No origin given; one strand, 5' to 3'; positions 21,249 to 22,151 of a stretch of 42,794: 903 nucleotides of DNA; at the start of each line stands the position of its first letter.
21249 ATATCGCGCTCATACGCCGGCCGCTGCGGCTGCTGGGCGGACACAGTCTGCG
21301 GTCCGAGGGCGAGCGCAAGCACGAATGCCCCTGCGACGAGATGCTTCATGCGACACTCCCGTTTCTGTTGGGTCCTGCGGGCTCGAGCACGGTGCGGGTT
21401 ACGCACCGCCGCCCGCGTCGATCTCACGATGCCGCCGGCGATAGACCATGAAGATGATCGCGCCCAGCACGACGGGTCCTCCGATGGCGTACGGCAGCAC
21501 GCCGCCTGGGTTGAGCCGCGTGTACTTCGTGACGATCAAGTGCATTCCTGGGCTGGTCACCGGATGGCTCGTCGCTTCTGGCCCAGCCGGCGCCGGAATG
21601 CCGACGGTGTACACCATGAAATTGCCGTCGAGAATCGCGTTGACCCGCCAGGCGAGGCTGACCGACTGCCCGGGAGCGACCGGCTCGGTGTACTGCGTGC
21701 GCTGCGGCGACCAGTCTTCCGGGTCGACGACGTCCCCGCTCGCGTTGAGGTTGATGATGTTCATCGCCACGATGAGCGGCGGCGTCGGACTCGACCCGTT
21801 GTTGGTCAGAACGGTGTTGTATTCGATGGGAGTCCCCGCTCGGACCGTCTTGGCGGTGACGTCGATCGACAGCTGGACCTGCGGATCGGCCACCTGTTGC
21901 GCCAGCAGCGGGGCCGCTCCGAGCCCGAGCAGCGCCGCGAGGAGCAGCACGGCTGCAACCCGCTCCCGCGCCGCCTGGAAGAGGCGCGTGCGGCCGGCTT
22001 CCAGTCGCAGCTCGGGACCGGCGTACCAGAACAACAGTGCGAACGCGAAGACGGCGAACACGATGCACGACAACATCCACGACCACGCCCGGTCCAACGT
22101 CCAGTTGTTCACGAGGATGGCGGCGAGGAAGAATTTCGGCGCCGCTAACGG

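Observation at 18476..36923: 18.4-kb, 14-gene single-strand supercluster joining two RND pumps, a four-module ABC-2 exporter and three outer-membrane barrels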

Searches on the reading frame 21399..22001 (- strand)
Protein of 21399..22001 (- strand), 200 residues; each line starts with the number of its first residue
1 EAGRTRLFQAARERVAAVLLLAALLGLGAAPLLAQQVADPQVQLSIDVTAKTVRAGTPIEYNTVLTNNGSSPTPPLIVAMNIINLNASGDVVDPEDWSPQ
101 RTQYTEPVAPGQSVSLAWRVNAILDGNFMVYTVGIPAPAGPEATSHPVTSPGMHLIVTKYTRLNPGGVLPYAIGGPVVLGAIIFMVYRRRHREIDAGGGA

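Call 53: search_protein_families(library=pfam, proteins=[window:21399-22001:-], max_evalue=10)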
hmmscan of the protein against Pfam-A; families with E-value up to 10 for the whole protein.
window:21399-22001:- (200 aa): 1 family
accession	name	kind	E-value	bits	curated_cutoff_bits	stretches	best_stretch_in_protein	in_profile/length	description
PF10633.15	NPCBM_assoc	-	0.43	11.3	24.4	1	54-121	2-59/78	NPCBM-associated, NEW3 domain of alpha-galactosidase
